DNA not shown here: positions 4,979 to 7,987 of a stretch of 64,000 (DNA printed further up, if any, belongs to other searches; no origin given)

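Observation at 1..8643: dlt-like acyl-transfer cluster: FAAL-ACP-TE + PPTase + two MBOATs + SGNH/DltD-like + GT4 + sulfotransferase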

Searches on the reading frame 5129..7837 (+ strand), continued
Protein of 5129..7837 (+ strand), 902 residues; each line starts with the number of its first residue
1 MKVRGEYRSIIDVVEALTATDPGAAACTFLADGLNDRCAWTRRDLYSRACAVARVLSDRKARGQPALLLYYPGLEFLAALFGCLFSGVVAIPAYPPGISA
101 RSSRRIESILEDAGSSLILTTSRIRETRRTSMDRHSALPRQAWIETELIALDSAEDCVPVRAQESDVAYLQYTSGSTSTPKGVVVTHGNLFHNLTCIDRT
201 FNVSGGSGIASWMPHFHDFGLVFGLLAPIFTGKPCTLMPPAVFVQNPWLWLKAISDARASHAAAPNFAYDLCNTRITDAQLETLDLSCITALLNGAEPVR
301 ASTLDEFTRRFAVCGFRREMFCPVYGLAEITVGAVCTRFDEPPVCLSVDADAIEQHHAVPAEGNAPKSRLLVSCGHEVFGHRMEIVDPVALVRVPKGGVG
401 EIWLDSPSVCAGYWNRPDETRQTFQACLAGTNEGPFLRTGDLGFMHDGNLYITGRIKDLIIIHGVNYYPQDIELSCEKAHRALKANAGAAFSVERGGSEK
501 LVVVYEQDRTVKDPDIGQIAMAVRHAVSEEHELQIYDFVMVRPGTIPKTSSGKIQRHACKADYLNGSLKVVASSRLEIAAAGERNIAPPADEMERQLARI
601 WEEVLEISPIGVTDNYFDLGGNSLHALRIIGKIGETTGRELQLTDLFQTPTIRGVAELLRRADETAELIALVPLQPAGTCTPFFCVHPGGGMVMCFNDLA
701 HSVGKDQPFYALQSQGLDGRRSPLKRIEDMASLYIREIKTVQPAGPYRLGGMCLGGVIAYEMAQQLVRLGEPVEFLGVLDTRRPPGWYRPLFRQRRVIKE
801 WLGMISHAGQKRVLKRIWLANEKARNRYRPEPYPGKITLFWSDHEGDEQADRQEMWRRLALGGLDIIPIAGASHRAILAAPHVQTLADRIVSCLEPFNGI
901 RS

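Call 9: find_homologous_proteins(query=window:5129-7837:+, max_evalue=1e-20)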
Query window:5129-7837:+ (902 aa): 7996 proteins with E <= 1e-20 among 8000 candidates; the best 120 are listed.
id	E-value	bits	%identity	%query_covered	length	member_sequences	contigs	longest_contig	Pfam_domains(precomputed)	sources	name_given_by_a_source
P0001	0.0e+0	2080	99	100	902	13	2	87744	PF00550.32,PF00501.35,PF00975.27,PF23024.2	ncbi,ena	-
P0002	0.0e+0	1599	76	100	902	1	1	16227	PF00550.32,PF00501.35,PF00975.27,PF23024.2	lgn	-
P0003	0.0e+0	1577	73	100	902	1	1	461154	PF00550.32,PF00501.35,PF00975.27,PF23024.2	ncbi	ncbi:MAG: AMP-binding protein [Kiritimatiellia bacterium]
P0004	0.0e+0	1079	53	99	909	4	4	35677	PF00550.32,PF00501.35,PF00975.27,PF24919.1,PF23024.2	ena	-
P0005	3.2e-290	983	50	100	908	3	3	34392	PF00550.32,PF00501.35,PF00975.27,PF23024.2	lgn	-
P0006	5.3e-275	933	49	98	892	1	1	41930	PF00550.32,PF00501.35,PF00975.27,PF23024.2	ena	-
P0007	2.4e-227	775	-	-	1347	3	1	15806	PF00550.32,PF00501.35,PF23024.2,PF14535.13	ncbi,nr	ncbi:MAG: AMP-binding protein [Flavobacteriales bacterium]|nr:AMP-binding protein [Flavobacteriales 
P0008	8.9e-202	690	40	98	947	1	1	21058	PF00550.32,PF00501.35,PF00975.27,PF23024.2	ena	-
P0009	4.1e-198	678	39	99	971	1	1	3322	PF00550.32,PF00501.35,PF00975.27,PF23024.2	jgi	-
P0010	3.0e-197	675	42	86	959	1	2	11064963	PF00550.32,PF00501.35,PF00975.27,PF24919.1,PF23024.2,PF23297.2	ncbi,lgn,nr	ncbi:AMP-dependent synthetase and ligase [Calothrix sp. NIES-4071]|nr:AMP-dependent synthetase and l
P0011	1.1e-196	674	39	99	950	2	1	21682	PF00550.32,PF00501.35,PF00975.27,PF23024.2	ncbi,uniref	ncbi:AMP-binding protein [Microcoleus sp. B4-C1]|uniref:AMP-binding protein n=1 Tax=Microcoleus sp. 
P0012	9.9e-196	670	40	86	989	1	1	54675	PF00550.32,PF00501.35,PF00561.27,PF00975.27,PF23024.2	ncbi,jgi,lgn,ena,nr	ncbi:MAG: AMP-binding protein [Stenomitos rutilans HA7619-LM2]|jgi:acyl-CoA synthetase (AMP-forming)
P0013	2.6e-195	669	39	99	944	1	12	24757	PF00550.32,PF00501.35,PF00975.27,PF23024.2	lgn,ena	-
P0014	1.3e-193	663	40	86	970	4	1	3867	PF00550.32,PF00501.35,PF00975.27,PF24919.1,PF23024.2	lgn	-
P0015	2.9e-193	662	39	99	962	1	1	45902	PF00550.32,PF00501.35,PF00975.27,PF23024.2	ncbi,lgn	ncbi:MAG TPA: AMP-binding protein [Halomicronema sp.]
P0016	7.9e-193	661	45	65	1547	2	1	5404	PF02770.25,PF00550.32,PF00441.30,PF00501.35,PF02771.22,PF00975.27,PF23024.2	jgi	-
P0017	4.3e-192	658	38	97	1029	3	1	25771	PF00550.32,PF00501.35,PF00975.27,PF23024.2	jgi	-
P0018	6.3e-192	658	39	99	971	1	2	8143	PF00550.32,PF00501.35,PF00975.27,PF23024.2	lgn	-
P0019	1.1e-191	657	39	98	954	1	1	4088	PF00550.32,PF00501.35,PF00975.27,PF23024.2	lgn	-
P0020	1.3e-191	657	37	98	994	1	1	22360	PF00550.32,PF00501.35,PF00975.27,PF23024.2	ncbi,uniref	ncbi:AMP-binding protein [Microcoleus sp. B3-A4]|uniref:AMP-binding protein n=1 Tax=Microcoleus sp. 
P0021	2.3e-191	656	38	99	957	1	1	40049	PF00550.32,PF12697.14,PF00501.35,PF00561.27,PF00975.27,PF24919.1,PF23024.2,PF23297.2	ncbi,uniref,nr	ncbi:alpha/beta fold hydrolase [Leptolyngbya cf. ectocarpi LEGE 11479]|uniref:Alpha/beta fold hydrol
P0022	3.4e-191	655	38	97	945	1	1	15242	PF00550.32,PF00501.35,PF00975.27,PF24919.1,PF23024.2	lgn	-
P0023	7.0e-191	654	38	98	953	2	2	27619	PF00550.32,PF00501.35,PF00975.27,PF23024.2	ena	-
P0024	9.9e-191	654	38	99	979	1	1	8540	PF00550.32,PF00501.35,PF00975.27,PF23024.2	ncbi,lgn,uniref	ncbi:MAG: AMP-binding protein [Nostoc sp.]|uniref:AMP-binding protein n=1 Tax=Nostoc sp. TaxID=1180 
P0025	1.6e-189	650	39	98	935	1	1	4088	PF00550.32,PF00501.35,PF00561.27,PF00975.27,PF23024.2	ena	-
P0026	2.9e-189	649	39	99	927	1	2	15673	PF00550.32,PF00501.35,PF00975.27,PF23024.2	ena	-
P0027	2.9e-189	649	37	99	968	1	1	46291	PF00550.32,PF00501.35,PF00975.27,PF24919.1,PF23024.2,PF23297.2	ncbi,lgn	ncbi:MAG: AMP-binding protein [Microcoleaceae cyanobacterium]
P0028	3.3e-189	649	47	62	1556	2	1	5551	PF02770.25,PF00550.32,PF00441.30,PF08028.17,PF00501.35,PF02771.22,PF00975.27,PF23024.2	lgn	-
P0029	7.8e-189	648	38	97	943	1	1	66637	PF00550.32,PF00501.35,PF00975.27,PF23024.2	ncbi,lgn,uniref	ncbi:AMP-binding protein [Nostoc sp.]|uniref:AMP-binding protein n=1 Tax=Nostoc sp. TaxID=1180 RepID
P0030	2.0e-188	646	38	97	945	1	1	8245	PF00550.32,PF00501.35,PF00975.27,PF23024.2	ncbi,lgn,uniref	ncbi:AMP-binding protein [Nostoc sp.]|uniref:AMP-binding protein n=1 Tax=Nostoc sp. TaxID=1180 RepID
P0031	9.4e-187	641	44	64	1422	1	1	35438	PF13469.13,PF00550.32,PF00501.35,PF00975.27,PF23024.2,PF00685.34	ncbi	-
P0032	8.5e-186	638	38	98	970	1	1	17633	PF00550.32,PF00501.35,PF00975.27,PF23024.2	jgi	jgi:acyl-CoA synthetase (AMP-forming)/AMP-acid ligase II/thioesterase domain-containing protein/acyl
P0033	8.5e-185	634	38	99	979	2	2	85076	PF00550.32,PF00501.35,PF00975.27,PF23024.2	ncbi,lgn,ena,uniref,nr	ncbi:AMP-binding protein [Nostoc sp. JL23]|uniref:AMP-binding protein n=1 Tax=Nostoc sp. JL23 TaxID=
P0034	1.5e-184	633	39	98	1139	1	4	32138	PF03704.24,PF09976.16,PF13414.13,PF00501.35,PF24575.2,PF00515.35,PF13424.13,PF00975.27,PF13429.13,PF07719.24,PF13174.13,PF25063.1,PF13431.13,PF23914.2,PF25058.2,PF00550.32,PF13176.13,PF13428.13,PF14559.13,PF17874.8,PF12895.14,PF21033.5,PF13432.13,PF23024.2,PF13181.13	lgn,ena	-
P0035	2.1e-184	633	37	99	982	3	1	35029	PF00550.32,PF00501.35,PF00975.27,PF23024.2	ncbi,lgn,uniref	ncbi:AMP-binding protein [Nostoc sp.]|uniref:AMP-binding protein n=1 Tax=Nostoc sp. TaxID=1180 RepID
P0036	3.3e-184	632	39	92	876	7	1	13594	PF00550.32,PF00501.35,PF00975.27,PF23024.2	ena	-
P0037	9.6e-183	627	37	99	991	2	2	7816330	PF00550.32,PF00501.35,PF00975.27,PF24919.1,PF23024.2,PF23297.2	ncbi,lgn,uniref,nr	ncbi:AMP-dependent synthetase [Brasilonema octagenarum UFV-E1]|uniref:AMP-dependent synthetase n=1 T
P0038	1.4e-181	624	39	86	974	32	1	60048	PF00550.32,PF00501.35,PF00975.27,PF23024.2,PF23297.2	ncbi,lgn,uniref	ncbi:MAG: AMP-binding protein [Nostoc sp.]|uniref:AMP-binding protein n=1 Tax=Nostoc sp. TaxID=1180 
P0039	8.1e-181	621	36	97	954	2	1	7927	PF00550.32,PF00501.35,PF00975.27,PF23024.2,PF23297.2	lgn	-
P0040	1.1e-179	617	38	98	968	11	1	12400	PF00550.32,PF00501.35,PF00975.27,PF23024.2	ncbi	ncbi:MAG: AMP-binding protein [Rivularia sp. (in: cyanobacteria)]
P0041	2.6e-179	616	37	98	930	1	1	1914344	PF00550.32,PF00501.35,PF00975.27,PF23024.2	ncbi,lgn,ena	-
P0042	4.5e-177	609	38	99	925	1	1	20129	PF00550.32,PF00501.35,PF00975.27,PF23024.2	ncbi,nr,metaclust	ncbi:acyl-CoA synthetase [Phormidium willei BDU 130791]|nr:acyl-CoA synthetase [Phormidium willei BD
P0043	3.2e-176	606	38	98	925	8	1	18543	PF00550.32,PF00501.35,PF00975.27,PF23024.2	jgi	jgi:acyl-CoA synthetase (AMP-forming)/AMP-acid ligase II/thioesterase domain-containing protein/acyl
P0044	7.9e-176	605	45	62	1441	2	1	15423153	PF00501.35,PF00975.27,PF23024.2,PF00067.28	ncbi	ncbi:cytochrome P450 [Sorangium sp. So ce269]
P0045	7.3e-173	595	36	99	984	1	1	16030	PF00550.32,PF00501.35,PF00975.27,PF23024.2,PF23297.2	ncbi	-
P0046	2.9e-171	589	42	73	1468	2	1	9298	PF00668.26,PF00550.32,PF00501.35,PF24919.1,PF23024.2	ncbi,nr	ncbi:MAG: AMP-binding protein, partial [Chloroflexi bacterium]|nr:AMP-binding protein [Chloroflexota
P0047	4.3e-171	589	35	98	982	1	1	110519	PF00550.32,PF00501.35,PF00975.27,PF23024.2,PF23297.2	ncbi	-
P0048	5.4e-170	585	43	72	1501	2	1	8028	PF00668.26,PF00550.32,PF00501.35,PF23024.2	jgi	-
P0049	2.0e-169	583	35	99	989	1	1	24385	PF00550.32,PF00501.35,PF00975.27,PF24919.1,PF23024.2,PF23297.2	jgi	jgi:acyl-CoA synthetase (AMP-forming)/AMP-acid ligase II/thioesterase domain-containing protein/acyl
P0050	3.2e-169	583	36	99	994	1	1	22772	PF00550.32,PF00501.35,PF00975.27,PF24919.1,PF23024.2,PF23297.2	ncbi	-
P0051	8.4e-169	581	35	98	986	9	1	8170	PF00550.32,PF12697.14,PF00501.35,PF00975.27,PF24919.1,PF23024.2,PF23297.2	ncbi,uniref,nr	ncbi:AMP-dependent synthetase [Hydrocoleum sp. CS-953]|uniref:alpha/beta fold hydrolase n=1 Tax=Hydr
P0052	1.1e-168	581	44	73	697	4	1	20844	PF00550.32,PF00501.35,PF24919.1,PF23024.2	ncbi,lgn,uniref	ncbi:MAG: AMP-binding protein [Nostoc sp.]|uniref:AMP-binding protein n=1 Tax=Nostoc sp. TaxID=1180 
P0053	4.4e-168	579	44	72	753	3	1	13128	PF00550.32,PF00501.35,PF23024.2,PF23297.2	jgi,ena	-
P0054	6.6e-168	578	35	98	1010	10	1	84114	PF00550.32,PF12697.14,PF00501.35,PF00975.27,PF24919.1,PF23024.2,PF23297.2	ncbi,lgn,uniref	ncbi:AMP-binding protein [Dapis sp. BLCC M229]|uniref:AMP-binding protein n=1 Tax=Dapis sp. BLCC M22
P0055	5.7e-167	575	40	77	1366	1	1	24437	PF00668.26,PF00550.32,PF00501.35,PF24919.1,PF23024.2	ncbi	ncbi:MAG TPA: AMP-binding protein, partial [Herpetosiphonaceae bacterium]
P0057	8.4e-167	575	42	72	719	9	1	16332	PF00550.32,PF00501.35,PF24919.1,PF23024.2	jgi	jgi:acyl-CoA synthetase (AMP-forming)/AMP-acid ligase II/acyl carrier protein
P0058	1.2e-166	574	44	72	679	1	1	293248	PF00550.32,PF00501.35,PF24919.1,PF23024.2,PF23297.2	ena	-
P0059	1.3e-166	574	42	73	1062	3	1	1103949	PF00550.32,PF00501.35,PF24919.1,PF23024.2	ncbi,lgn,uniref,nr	ncbi:AMP-dependent synthetase and ligase [Tolypothrix sp. NIES-4075]|uniref:AMP-binding protein n=1 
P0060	3.0e-166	573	35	98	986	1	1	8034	PF00550.32,PF12697.14,PF00501.35,PF00975.27,PF24919.1,PF23024.2,PF23297.2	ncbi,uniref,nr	ncbi:MAG: AMP-binding protein [Okeania sp. SIO3B5]|uniref:alpha/beta fold hydrolase n=1 Tax=Okeania 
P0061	4.6e-166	572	45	66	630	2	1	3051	PF00550.32,PF00501.35,PF23024.2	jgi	jgi:acyl-CoA synthetase (AMP-forming)/AMP-acid ligase II/acyl carrier protein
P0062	6.0e-166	572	42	72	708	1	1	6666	PF00550.32,PF00501.35,PF24919.1,PF23024.2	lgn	-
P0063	9.7e-166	571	42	74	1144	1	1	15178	PF00155.28,PF00550.32,PF00501.35,PF00266.26,PF24919.1,PF23024.2,PF01212.28,PF01053.27,PF01041.24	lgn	-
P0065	1.2e-165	571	44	72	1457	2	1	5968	PF00668.26,PF00550.32,PF00501.35,PF23024.2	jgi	jgi:non-ribosomal peptide synthetase component F/acyl carrier protein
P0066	6.2e-165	568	44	73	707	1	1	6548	PF00550.32,PF00501.35,PF23024.2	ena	-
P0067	1.1e-164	568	44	71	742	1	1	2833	PF00550.32,PF00501.35,PF23024.2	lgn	-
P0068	1.2e-164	568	34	99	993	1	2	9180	PF00550.32,PF12697.14,PF00501.35,PF00975.27,PF24919.1,PF23024.2,PF23297.2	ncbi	-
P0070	2.8e-164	566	34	99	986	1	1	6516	PF00550.32,PF12697.14,PF00501.35,PF00975.27,PF23024.2,PF23297.2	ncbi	-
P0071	3.5e-164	566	44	72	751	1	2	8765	PF00550.32,PF00501.35,PF23024.2,PF23297.2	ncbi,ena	-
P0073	6.6e-163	562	44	74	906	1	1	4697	PF00668.26,PF00550.32,PF00501.35,PF23024.2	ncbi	ncbi:MAG: AMP-binding protein, partial [Thermoanaerobaculia bacterium]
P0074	9.5e-163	561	44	70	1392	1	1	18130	PF00668.26,PF00550.32,PF00501.35,PF23024.2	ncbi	-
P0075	1.5e-162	561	42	72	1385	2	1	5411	PF00668.26,PF00550.32,PF00501.35,PF24919.1,PF23024.2,PF23297.2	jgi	-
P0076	2.6e-162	560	42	72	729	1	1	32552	PF00550.32,PF00501.35,PF24919.1,PF23024.2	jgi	jgi:acyl-CoA synthetase (AMP-forming)/AMP-acid ligase II/acyl carrier protein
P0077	3.0e-162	560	42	73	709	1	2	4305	PF00550.32,PF00501.35,PF23024.2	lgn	-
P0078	3.3e-162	559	48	62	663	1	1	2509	PF00550.32,PF00501.35,PF24919.1,PF23024.2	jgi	jgi:acyl-CoA synthetase (AMP-forming)/AMP-acid ligase II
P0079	3.3e-162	559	44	73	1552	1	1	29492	PF00668.26,PF00550.32,PF00501.35,PF23024.2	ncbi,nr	ncbi:MAG TPA: amino acid adenylation domain-containing protein, partial [Thermoanaerobaculia bacteri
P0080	4.4e-162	559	38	96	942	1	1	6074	PF00550.32,PF00501.35,PF00975.27,PF23024.2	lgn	-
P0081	4.5e-162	559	44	74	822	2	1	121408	PF00668.26,PF00550.32,PF00501.35,PF23024.2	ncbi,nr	ncbi:MAG TPA: AMP-binding protein, partial [Thermoanaerobaculia bacterium]|nr:AMP-binding protein [T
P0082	5.7e-162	559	42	73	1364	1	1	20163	PF00668.26,PF00550.32,PF00501.35,PF23024.2,PF23297.2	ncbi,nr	ncbi:MAG TPA: AMP-binding protein, partial [Pyrinomonadaceae bacterium]|nr:AMP-binding protein [Pyri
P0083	8.3e-162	558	43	71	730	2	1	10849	PF00550.32,PF00501.35,PF24919.1,PF23024.2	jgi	jgi:acyl-CoA synthetase (AMP-forming)/AMP-acid ligase II/acyl carrier protein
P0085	1.3e-161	558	44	71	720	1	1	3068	PF00550.32,PF00501.35,PF23297.2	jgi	jgi:acyl-CoA synthetase (AMP-forming)/AMP-acid ligase II/acyl carrier protein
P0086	2.2e-161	557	42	72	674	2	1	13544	PF00550.32,PF00501.35,PF24919.1,PF23024.2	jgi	jgi:acyl-CoA synthetase (AMP-forming)/AMP-acid ligase II/acyl carrier protein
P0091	5.4e-161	555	42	71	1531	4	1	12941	PF00668.26,PF00550.32,PF00501.35,PF23024.2,PF23297.2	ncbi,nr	ncbi:MAG TPA: AMP-binding protein, partial [Pyrinomonadaceae bacterium]|nr:AMP-binding protein [Pyri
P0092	5.7e-161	555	43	74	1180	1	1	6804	PF00668.26,PF00550.32,PF00501.35,PF23024.2,PF23297.2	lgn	-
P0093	6.0e-161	555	37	97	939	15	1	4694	PF00550.32,PF00501.35,PF00975.27,PF23024.2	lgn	-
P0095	7.9e-161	555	42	74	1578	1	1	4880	PF00668.26,PF00550.32,PF00501.35,PF23024.2,PF23297.2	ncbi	ncbi:MAG TPA: amino acid adenylation domain-containing protein, partial [Blastocatellia bacterium]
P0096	9.4e-161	555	47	63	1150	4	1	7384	PF00296.27,PF00550.32,PF00501.35,PF23024.2,PF23297.2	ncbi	-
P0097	9.6e-161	555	43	70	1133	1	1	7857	PF00155.28,PF00550.32,PF00501.35,PF24919.1,PF23024.2,PF23297.2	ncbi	-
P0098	1.2e-160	554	44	70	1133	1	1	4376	PF00155.28,PF00550.32,PF00501.35,PF23024.2,PF23297.2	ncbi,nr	ncbi:MAG: aminotransferase class I/II-fold pyridoxal phosphate-dependent enzyme [Deltaproteobacteria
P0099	1.3e-160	554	43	72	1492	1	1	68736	PF00668.26,PF00550.32,PF00501.35,PF24919.1,PF23024.2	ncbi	ncbi:MAG TPA: AMP-binding protein, partial [Herpetosiphonaceae bacterium]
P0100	1.5e-160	554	42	75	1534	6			PF00668.26,PF00550.32,PF00501.35,PF23024.2,PF23297.2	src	-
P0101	1.7e-160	554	47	65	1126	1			PF00668.26,PF00550.32,PF00501.35,PF23024.2,PF23297.2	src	-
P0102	2.7e-160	553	42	80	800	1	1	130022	PF00668.26,PF00550.32,PF00501.35,PF23024.2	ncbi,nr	ncbi:MAG TPA: AMP-binding protein, partial [Thermoanaerobaculia bacterium]|nr:AMP-binding protein [T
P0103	2.9e-160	553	42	75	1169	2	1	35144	PF00668.26,PF00550.32,PF00501.35,PF23024.2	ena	-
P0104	3.6e-160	553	42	78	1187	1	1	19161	PF00668.26,PF00550.32,PF00501.35,PF23024.2,PF23297.2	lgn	-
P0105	4.1e-160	553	46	65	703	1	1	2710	PF00550.32,PF00501.35,PF24919.1,PF23024.2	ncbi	-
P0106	6.2e-160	552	45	64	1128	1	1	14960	PF00296.27,PF00550.32,PF00501.35,PF23024.2,PF23297.2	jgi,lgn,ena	-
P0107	6.3e-160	552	47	63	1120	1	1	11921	PF00155.28,PF00550.32,PF00501.35,PF00266.26,PF23024.2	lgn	-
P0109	7.7e-160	552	44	72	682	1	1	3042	PF00550.32,PF00501.35,PF23024.2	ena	-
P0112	9.5e-160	551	43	63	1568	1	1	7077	PF00668.26,PF00550.32,PF00501.35,PF24919.1,PF23024.2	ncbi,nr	ncbi:MAG TPA: amino acid adenylation domain-containing protein, partial [Ktedonobacteraceae bacteriu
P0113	1.7e-159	551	42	71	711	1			PF00550.32,PF00501.35,PF23024.2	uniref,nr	uniref:PuwI n=1 Tax=Symplocastrum muelleri NIVA-CYA 644 TaxID=2303159 RepID=A0A346GB65_9CYAN|nr:PuwI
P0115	2.1e-159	550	47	63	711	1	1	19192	PF00550.32,PF00501.35,PF24919.1,PF23024.2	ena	-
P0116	2.2e-159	550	42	73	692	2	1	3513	PF00550.32,PF00501.35,PF23024.2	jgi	jgi:acyl-CoA synthetase (AMP-forming)/AMP-acid ligase II/acyl carrier protein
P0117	2.6e-159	550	43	72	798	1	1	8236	PF00668.26,PF00550.32,PF00501.35,PF24919.1,PF23024.2,PF23297.2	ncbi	-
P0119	2.8e-159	550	45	68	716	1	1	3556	PF00550.32,PF00501.35,PF23024.2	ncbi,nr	ncbi:MAG: AMP-binding protein, partial [Planctomycetales bacterium]|nr:AMP-binding protein [Planctom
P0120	2.9e-159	550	43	73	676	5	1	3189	PF00550.32,PF00501.35,PF24919.1,PF23024.2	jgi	jgi:acyl-CoA synthetase (AMP-forming)/AMP-acid ligase II/acyl carrier protein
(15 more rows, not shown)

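Call 10: find_encoding_contigs(protein=P0003, flank=10000, max_places=2)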
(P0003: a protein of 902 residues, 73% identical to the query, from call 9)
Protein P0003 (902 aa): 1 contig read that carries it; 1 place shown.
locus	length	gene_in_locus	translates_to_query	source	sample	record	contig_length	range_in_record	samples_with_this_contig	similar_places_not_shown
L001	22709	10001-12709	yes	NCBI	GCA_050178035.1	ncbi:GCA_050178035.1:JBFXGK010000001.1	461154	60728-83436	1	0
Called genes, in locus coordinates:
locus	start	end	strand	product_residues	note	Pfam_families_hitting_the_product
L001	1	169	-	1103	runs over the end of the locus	PF00676:E1_dh, PF02775:TPP_enzyme_C (weak), PF02779:Transket_pyr, PF02780:Transketolase_C, PF17147:PFOR_II (weak), PF00364:Biotin_lipoyl, PF08545:ACP_syn_III, PF08541:ACP_syn_III_C, +2 more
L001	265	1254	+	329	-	PF08100:Dimerisation, PF00891:Methyltransf_2, PF13489:Methyltransf_23, PF05175:MTS (weak), PF08241:Methyltransf_11 (weak), PF08242:Methyltransf_12 (weak), PF13649:Methyltransf_25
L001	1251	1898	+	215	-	PF09335:VTT_dom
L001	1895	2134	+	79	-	-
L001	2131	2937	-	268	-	PF21948:LplA-B_cat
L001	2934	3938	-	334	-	-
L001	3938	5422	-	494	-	PF03062:MBOAT, PF13813:MBOAT_2 (weak)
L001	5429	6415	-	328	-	-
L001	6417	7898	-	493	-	PF03062:MBOAT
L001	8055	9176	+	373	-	PF13439:Glyco_transf_4, PF13579:Glyco_trans_4_4, PF00534:Glycos_transf_1, PF13692:Glyco_trans_1_4, PF13524:Glyco_trans_1_2 (weak), PF20706:GT4-conflict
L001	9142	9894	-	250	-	PF01648:ACPS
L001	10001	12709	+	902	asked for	PF00501:AMP-binding, PF23024:AMP-dom_DIP2-like, PF00550:PP-binding, PF00975:Thioesterase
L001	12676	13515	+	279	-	PF00685:Sulfotransfer_1, PF13469:Sulfotransfer_3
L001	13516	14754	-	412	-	PF01471:PG_binding_1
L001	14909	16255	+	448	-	-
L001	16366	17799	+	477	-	PF13641:Glyco_tranf_2_3 (faint), PF00535:Glycos_transf_2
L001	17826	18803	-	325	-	PF01408:GFO_IDH_MocA, PF02894:GFO_IDH_MocA_C, PF22725:GFO_IDH_MocA_C3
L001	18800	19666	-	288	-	PF00106:adh_short, PF08659:KR, PF23441:SDR, PF13561:adh_short_C2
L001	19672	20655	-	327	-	PF01073:3Beta_HSD, PF01370:Epimerase, PF02719:Polysacc_synt_2, PF04321:RmlD_sub_bind, PF05368:NmrA (weak), PF13460:NAD_binding_10, PF16363:GDP_Man_Dehyd, PF07993:NAD_binding_4 (weak)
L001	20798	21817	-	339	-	PF03706:LPG_synthase_TM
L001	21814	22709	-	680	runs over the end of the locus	-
